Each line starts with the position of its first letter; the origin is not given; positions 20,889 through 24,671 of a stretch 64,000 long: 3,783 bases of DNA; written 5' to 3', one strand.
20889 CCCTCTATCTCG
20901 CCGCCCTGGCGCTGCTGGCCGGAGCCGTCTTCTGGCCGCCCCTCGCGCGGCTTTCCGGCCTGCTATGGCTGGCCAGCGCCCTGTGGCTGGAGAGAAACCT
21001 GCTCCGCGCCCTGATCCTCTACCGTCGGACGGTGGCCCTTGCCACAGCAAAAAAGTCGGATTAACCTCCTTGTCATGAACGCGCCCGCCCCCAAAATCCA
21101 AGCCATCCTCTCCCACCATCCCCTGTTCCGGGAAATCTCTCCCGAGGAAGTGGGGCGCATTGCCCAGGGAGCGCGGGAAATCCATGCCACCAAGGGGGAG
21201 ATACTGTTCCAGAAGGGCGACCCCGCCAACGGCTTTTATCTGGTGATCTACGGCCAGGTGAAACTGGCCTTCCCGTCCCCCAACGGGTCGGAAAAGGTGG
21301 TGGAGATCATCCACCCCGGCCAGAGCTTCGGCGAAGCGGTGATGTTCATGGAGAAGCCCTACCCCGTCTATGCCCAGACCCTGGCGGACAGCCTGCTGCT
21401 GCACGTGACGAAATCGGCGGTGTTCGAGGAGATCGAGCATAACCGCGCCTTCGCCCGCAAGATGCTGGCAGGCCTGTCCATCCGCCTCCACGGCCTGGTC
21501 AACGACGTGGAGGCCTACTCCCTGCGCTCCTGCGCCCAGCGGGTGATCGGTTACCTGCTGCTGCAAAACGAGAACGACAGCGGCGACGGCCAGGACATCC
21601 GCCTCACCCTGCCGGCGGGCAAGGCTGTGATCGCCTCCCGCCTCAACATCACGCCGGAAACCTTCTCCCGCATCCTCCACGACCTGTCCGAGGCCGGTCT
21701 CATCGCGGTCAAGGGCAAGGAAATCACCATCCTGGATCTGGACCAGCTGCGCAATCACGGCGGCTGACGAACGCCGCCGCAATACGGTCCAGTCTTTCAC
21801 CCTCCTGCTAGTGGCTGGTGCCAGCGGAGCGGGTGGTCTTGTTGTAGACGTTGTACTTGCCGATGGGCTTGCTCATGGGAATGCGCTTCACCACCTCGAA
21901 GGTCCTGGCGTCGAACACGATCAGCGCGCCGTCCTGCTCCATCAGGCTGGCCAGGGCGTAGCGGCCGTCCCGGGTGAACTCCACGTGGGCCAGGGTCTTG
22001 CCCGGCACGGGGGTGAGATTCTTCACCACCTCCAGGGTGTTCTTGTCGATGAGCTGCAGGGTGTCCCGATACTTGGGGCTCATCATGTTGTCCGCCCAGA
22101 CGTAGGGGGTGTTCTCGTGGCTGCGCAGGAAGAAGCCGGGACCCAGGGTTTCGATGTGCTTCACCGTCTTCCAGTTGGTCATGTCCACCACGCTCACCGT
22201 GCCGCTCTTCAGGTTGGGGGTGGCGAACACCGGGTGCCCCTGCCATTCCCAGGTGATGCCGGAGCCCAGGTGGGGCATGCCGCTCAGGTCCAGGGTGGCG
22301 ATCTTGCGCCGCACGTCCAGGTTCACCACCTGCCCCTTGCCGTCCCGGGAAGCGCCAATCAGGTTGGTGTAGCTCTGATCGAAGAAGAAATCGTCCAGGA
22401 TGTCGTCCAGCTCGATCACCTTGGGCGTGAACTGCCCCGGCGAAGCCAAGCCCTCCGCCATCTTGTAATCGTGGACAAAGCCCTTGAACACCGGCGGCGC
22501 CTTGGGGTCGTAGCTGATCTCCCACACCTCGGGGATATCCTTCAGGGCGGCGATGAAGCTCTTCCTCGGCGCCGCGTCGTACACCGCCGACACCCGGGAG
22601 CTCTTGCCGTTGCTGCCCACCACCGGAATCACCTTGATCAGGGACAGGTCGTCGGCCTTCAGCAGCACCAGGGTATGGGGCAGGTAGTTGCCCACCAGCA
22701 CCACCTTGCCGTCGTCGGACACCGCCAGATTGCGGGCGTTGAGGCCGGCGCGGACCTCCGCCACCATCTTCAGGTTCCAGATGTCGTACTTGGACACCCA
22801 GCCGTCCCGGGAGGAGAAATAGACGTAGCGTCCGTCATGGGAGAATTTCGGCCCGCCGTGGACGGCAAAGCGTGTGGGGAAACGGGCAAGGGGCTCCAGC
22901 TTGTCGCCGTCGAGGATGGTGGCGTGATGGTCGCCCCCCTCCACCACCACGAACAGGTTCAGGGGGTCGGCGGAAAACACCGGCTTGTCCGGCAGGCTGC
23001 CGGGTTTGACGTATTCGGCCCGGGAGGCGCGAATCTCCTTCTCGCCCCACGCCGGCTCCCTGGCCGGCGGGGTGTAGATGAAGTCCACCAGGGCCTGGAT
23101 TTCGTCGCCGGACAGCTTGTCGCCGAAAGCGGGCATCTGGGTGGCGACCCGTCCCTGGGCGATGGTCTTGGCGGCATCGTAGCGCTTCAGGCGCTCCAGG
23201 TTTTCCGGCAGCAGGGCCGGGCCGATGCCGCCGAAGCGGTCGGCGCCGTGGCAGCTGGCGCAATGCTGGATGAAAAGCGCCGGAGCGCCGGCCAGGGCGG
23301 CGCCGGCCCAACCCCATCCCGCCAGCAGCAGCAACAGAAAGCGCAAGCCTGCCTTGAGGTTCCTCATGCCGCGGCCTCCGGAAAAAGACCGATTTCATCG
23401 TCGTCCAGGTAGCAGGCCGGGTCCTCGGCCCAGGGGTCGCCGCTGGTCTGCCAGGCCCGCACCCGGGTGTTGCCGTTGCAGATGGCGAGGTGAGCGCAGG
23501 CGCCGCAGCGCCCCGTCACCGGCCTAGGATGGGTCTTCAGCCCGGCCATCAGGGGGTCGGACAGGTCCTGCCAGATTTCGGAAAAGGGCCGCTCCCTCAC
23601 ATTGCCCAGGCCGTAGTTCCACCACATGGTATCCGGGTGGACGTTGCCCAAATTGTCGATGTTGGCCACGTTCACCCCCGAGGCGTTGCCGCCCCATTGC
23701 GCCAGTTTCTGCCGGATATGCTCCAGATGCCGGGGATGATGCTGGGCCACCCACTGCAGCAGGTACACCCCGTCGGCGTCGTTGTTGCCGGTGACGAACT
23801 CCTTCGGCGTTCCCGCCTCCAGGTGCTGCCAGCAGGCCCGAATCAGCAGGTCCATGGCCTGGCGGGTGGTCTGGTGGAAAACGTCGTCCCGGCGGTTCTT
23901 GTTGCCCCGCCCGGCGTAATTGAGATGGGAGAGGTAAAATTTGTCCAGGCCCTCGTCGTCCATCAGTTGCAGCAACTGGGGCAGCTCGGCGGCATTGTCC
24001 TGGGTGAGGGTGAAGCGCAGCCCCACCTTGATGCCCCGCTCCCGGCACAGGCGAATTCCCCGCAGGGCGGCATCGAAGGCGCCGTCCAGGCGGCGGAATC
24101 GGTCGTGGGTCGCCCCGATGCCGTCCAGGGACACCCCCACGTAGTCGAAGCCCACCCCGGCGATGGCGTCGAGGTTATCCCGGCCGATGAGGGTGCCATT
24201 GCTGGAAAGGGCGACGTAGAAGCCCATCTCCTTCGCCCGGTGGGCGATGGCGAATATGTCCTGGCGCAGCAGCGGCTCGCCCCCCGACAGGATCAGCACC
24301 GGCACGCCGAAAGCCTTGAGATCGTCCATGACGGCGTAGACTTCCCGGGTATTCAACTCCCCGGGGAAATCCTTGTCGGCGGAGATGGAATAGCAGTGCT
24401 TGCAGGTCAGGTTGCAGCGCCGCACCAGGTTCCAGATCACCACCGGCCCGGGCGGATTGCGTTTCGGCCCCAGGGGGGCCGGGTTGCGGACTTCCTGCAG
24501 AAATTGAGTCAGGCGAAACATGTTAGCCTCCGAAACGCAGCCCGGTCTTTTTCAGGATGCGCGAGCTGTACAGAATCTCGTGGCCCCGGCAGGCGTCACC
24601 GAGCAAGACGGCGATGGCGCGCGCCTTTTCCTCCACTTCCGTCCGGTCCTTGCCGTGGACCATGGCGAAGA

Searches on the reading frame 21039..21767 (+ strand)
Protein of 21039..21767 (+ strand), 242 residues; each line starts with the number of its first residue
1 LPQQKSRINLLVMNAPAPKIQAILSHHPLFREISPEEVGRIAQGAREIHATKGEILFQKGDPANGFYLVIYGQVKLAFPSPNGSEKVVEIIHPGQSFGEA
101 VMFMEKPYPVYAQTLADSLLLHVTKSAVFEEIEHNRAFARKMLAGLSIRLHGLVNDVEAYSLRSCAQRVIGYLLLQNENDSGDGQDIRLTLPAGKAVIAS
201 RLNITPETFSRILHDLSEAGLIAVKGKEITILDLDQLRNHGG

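Call 85: search_protein_families(library=pfam, proteins=[window:21039-21767:+], max_evalue=0.0001)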
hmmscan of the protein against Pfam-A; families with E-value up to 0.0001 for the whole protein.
window:21039-21767:+ (242 aa): 2 families
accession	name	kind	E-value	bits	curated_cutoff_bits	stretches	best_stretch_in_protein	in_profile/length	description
PF00027.35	cNMP_binding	-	4.2e-20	72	27.5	1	49-134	3-88/89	Cyclic nucleotide-binding domain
PF13545.12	HTH_Crp_2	-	2e-17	63.3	27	1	167-239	1-69/70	Crp-like helix-turn-helix domain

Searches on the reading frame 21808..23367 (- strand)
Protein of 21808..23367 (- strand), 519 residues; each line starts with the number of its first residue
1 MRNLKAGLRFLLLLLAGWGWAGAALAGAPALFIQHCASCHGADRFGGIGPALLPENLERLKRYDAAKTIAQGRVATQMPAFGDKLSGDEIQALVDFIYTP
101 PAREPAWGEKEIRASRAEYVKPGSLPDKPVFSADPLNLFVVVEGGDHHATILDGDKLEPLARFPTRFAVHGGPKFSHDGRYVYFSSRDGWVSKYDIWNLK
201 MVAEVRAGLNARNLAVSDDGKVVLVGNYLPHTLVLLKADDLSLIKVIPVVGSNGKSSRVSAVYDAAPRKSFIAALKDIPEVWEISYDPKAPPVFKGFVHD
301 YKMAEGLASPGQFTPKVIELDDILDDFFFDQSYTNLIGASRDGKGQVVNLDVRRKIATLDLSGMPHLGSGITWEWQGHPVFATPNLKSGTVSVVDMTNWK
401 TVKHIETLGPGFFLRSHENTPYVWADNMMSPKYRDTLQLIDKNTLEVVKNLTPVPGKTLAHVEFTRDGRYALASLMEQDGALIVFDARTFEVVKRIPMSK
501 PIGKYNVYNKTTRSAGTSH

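Call 85: search_protein_families(library=pfam, proteins=[window:21808-23367:-], max_evalue=0.0001)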
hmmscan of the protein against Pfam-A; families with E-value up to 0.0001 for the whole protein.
window:21808-23367:- (519 aa): 5 families
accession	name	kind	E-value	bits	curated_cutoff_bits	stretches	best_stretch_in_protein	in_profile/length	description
PF02239.22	Cytochrom_D1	-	3.9e-109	365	25.5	1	134-510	2-368/368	Cytochrome D1 heme domain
PF13442.11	Cytochrome_CBB3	-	3.3e-12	47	27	1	28-97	6-68/68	Cytochrome C oxidase, cbb3-type, subunit III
PF25174.1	Beta-prop_THOC3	-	3.2e-07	30.1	305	0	335-496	16-167/272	THOC3 beta-propeller domain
PF00034.26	Cytochrom_C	-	2.3e-05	26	21.3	0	30-97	6-86/90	Cytochrome c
PF21783.3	YNCE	-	6.6e-05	22.8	27.1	0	429-500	258-326/339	YNCE-like beta-propeller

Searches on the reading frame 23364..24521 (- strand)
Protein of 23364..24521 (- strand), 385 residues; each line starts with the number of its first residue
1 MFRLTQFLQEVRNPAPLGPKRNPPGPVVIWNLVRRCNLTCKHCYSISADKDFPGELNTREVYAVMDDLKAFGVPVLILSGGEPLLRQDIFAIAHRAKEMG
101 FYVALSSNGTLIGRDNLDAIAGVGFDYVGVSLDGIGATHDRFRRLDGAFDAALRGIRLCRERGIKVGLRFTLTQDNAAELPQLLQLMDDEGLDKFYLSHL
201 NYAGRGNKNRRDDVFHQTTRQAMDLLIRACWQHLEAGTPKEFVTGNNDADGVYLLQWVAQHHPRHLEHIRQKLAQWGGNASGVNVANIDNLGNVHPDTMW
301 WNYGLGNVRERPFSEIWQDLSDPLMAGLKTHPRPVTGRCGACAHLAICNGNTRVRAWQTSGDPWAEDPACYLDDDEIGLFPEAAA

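Call 85: search_protein_families(library=pfam, proteins=[window:23364-24521:-], max_evalue=0.0001)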
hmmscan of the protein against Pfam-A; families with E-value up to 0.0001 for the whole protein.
window:23364-24521:- (385 aa): 2 families
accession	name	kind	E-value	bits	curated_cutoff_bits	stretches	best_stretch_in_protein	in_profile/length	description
PF04055.27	Radical_SAM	-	2.9e-25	89.8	29.5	1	31-186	2-165/166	Radical SAM superfamily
PF13353.11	Fer4_12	-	8.4e-07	29.8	22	1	30-109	9-91/137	4Fe-4S single cluster domain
